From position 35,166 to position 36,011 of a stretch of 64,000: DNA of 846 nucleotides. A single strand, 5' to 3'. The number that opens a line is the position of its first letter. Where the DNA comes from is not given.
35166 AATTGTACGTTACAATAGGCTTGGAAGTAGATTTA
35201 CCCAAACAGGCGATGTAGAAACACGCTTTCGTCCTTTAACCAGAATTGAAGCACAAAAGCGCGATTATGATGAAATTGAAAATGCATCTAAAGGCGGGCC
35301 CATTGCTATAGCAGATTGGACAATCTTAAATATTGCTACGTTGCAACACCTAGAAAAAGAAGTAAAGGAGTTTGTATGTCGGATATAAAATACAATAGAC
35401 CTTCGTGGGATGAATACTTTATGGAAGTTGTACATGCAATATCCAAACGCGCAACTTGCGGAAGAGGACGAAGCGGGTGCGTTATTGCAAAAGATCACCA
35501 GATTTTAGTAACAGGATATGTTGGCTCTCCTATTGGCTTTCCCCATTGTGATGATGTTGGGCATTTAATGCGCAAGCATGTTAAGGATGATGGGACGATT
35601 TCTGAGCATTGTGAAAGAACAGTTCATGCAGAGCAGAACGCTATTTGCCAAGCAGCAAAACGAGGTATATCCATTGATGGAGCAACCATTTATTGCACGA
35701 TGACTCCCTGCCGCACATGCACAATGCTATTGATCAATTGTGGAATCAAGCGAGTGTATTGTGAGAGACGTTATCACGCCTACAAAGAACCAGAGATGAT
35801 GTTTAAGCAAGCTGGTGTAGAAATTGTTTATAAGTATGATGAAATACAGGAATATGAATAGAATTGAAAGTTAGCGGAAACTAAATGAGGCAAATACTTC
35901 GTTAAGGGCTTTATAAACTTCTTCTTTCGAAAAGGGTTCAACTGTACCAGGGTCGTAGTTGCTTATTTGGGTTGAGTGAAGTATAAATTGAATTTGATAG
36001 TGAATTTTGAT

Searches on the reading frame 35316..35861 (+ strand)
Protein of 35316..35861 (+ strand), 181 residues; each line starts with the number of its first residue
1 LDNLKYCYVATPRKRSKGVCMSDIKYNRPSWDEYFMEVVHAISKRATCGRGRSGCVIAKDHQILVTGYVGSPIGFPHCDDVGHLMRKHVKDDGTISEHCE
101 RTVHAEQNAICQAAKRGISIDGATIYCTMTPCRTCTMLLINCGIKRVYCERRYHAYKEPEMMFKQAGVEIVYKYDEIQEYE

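Call 6: search_protein_families(library=pfam, proteins=[window:35316-35861:+], max_evalue=0.001)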
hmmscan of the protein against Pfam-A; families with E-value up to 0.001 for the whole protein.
window:35316-35861:+ (181 aa): 2 families
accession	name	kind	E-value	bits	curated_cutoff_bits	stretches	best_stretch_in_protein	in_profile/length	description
PF00383.29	dCMP_cyt_deam_1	-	1.5e-25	89.4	25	1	30-149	2-100/102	Cytidine and deoxycytidylate deaminase zinc-binding region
PF14437.12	MafB19-deam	-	5.5e-16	59.2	27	1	30-149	2-99/142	MafB19-like deaminase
